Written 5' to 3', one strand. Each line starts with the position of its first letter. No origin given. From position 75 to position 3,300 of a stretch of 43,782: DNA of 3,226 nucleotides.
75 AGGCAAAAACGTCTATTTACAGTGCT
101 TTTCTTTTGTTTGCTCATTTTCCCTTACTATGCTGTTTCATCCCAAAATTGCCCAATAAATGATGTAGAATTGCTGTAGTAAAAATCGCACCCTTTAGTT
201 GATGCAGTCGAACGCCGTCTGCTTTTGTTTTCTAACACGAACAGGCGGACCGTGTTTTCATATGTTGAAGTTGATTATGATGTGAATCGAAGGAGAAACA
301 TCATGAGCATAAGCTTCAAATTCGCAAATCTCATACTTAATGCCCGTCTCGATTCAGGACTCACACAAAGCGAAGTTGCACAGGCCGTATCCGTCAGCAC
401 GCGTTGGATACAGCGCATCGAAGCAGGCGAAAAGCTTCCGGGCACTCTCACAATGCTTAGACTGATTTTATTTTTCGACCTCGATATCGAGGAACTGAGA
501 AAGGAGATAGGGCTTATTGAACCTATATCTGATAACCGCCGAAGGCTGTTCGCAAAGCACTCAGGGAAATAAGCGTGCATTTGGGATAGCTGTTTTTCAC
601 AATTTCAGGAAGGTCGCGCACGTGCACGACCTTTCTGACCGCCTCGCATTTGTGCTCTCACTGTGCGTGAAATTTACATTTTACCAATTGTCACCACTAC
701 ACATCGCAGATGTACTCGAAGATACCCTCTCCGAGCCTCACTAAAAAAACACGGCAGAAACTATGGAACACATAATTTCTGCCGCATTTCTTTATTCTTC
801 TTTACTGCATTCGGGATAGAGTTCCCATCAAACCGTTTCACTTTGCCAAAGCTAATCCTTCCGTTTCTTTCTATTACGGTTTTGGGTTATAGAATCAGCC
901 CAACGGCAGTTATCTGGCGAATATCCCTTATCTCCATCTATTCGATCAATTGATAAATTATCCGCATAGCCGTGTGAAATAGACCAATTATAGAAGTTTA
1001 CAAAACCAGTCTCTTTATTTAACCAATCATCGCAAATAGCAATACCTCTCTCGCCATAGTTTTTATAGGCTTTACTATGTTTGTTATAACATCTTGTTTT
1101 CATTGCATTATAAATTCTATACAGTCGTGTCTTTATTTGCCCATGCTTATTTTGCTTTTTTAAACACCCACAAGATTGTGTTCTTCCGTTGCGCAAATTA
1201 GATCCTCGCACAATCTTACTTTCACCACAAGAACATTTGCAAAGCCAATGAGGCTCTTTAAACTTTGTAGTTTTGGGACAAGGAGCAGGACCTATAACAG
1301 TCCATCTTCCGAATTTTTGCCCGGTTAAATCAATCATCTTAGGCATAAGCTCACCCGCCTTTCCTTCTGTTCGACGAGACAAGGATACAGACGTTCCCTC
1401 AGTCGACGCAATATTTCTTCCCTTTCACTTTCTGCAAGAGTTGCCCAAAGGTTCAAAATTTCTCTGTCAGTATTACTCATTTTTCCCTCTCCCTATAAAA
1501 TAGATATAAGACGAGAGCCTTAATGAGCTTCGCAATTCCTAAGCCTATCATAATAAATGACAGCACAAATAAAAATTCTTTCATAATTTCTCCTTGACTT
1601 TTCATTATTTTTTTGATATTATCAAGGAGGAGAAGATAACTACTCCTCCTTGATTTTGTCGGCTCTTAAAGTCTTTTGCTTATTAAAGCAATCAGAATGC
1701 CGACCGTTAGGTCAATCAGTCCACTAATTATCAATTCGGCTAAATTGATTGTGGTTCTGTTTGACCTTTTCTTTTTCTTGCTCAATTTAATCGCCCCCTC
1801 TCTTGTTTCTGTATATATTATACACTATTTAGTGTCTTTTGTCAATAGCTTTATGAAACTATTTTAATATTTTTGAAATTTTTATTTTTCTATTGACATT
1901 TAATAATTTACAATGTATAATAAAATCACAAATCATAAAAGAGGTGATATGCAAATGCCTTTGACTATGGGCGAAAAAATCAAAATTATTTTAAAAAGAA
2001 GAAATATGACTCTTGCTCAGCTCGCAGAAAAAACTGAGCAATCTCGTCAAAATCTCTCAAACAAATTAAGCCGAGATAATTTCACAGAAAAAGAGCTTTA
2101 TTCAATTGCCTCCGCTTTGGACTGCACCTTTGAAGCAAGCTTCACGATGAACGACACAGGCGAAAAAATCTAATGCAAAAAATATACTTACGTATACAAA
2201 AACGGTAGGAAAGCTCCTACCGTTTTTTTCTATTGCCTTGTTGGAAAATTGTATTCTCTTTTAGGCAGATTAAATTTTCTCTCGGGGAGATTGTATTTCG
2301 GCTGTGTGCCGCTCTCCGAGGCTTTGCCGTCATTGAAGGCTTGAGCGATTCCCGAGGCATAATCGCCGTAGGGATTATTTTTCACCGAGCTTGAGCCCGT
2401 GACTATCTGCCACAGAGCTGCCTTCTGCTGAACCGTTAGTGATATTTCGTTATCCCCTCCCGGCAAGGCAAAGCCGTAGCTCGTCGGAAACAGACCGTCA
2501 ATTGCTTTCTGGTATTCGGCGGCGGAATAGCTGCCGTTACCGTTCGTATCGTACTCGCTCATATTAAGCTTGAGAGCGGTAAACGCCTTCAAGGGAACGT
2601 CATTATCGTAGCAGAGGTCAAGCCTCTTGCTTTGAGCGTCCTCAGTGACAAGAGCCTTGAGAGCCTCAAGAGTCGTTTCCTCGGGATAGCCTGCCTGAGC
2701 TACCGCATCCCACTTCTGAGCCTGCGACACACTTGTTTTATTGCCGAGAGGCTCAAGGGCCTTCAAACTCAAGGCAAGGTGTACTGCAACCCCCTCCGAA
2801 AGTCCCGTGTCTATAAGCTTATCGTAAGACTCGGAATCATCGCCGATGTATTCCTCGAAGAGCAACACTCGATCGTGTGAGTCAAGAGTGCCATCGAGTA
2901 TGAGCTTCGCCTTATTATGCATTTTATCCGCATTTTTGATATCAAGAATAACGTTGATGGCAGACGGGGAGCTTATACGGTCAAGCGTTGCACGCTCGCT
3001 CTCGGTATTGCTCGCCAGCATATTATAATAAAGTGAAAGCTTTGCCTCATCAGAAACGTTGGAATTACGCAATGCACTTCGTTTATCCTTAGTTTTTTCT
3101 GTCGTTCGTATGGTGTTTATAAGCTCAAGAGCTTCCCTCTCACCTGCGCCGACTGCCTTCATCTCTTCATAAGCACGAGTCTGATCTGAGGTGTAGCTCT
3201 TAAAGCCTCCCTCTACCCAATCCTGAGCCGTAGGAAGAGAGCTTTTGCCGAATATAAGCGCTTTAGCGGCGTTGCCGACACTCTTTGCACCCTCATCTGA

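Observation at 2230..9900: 2556-aa multi-domain 'polyvalent' protein at the end of the late operon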

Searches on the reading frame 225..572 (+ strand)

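Call 88: search_protein_families(library=pfam, proteins=[window:225-572:+], max_evalue=0.001)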
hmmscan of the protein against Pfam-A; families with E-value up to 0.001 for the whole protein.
window:225-572:+ (115 aa): 3 families
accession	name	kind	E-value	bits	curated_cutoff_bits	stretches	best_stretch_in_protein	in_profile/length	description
PF13560.12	HTH_31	-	5.1e-08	33.6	27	1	40-91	9-61/64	Helix-turn-helix domain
PF01381.28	HTH_3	-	5.6e-08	33.1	23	1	39-91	3-55/55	Helix-turn-helix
PF13413.12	HTH_25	-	0.00012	22.3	24.6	1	39-73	4-40/62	Helix-turn-helix domain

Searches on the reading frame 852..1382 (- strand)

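Call 8: search_protein_families(library=phrogs, proteins=[window:852-1382:-], max_evalue=0.001)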
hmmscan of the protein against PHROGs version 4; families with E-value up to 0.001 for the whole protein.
window:852-1382:- (176 aa): 11 families
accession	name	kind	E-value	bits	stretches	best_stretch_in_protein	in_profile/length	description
phrog_374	-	DNA, RNA and nucleotide metabolism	2e-70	239.3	1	9-175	187-356/617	HNH endonuclease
phrog_3377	-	DNA, RNA and nucleotide metabolism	1.1e-39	137.3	1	77-174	4-97/196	HNH endonuclease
phrog_8790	-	DNA, RNA and nucleotide metabolism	1.5e-29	104.7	1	76-174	14-106/241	restriction endonuclease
phrog_2081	-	DNA, RNA and nucleotide metabolism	6.5e-29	102.3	1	59-174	70-199/433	HNH endonuclease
phrog_953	-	DNA, RNA and nucleotide metabolism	1.8e-19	71.4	1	76-165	213-299/420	HNH endonuclease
phrog_27240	-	unknown function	1.8e-08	35.8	1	20-84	8-66/132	-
phrog_22195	-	unknown function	8.6e-08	33.1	1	42-106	26-88/148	-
phrog_18493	-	unknown function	3.8e-05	24.7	1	15-75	56-110/136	-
phrog_4578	-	DNA, RNA and nucleotide metabolism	0.00012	22.9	1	140-175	27-63/130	HNH endonuclease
phrog_3322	-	DNA, RNA and nucleotide metabolism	0.00075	20.4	0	139-162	102-125/162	endonuclease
phrog_28742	-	unknown function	0.00093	20.4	0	87-172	23-106/165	-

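Call 88: search_protein_families(library=pfam, proteins=[window:852-1382:-], max_evalue=0.001)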
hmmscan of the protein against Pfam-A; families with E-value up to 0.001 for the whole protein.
window:852-1382:- (176 aa): 0 families

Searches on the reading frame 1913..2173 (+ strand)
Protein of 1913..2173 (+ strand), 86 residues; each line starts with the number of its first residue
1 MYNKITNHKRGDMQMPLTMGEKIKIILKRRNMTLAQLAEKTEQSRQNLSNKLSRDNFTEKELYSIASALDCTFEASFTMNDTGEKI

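Call 8: search_protein_families(library=phrogs, proteins=[window:1913-2173:+], max_evalue=0.001)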
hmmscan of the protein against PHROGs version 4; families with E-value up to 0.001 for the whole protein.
window:1913-2173:+ (86 aa): 8 families
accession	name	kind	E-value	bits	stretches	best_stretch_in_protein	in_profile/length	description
phrog_3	-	transcription regulation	2.5e-09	38.4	1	11-74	81-143/430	transcriptional repressor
phrog_4583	-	transcription regulation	5.8e-09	36.9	1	17-74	9-67/81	transcriptional repressor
phrog_8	-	transcription regulation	1.5e-06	28.9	1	6-72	63-131/346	transcriptional regulator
phrog_4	-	transcription regulation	2.8e-06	27.6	1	3-74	118-189/400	transcriptional repressor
phrog_2439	-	transcription regulation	3e-06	27.4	1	17-74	6-64/367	transcriptional regulator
phrog_2328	-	transcription regulation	5.1e-05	24.1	1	7-74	4-72/128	transcriptional repressor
phrog_1373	-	transcription regulation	0.0001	23.3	1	16-82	61-128/166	transcriptional regulator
phrog_769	-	transcription regulation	0.00024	22.1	1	21-73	14-64/89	transcriptional repressor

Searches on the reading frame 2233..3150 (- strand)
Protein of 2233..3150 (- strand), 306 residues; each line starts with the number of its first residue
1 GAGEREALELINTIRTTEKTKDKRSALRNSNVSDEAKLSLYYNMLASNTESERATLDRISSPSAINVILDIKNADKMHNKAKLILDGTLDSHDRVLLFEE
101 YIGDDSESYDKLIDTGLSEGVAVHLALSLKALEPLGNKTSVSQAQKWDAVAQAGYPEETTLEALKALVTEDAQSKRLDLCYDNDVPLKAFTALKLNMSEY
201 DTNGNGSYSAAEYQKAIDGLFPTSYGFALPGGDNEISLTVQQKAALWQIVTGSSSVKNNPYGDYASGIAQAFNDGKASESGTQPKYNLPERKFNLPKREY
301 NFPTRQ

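Call 9: search_protein_families(library=pfam, proteins=[window:2233-3150:-], max_evalue=5)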
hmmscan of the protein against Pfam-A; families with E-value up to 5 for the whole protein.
window:2233-3150:- (306 aa): 2 families
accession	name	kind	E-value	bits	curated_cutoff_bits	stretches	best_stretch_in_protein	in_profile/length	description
PF12389.13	Peptidase_M73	-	0.0051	17.1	22.5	1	48-127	35-111/196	Camelysin metallo-endopeptidase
PF10346.14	Con-6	-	0.078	13.3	25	1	25-37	11-23/34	Conidiation protein 6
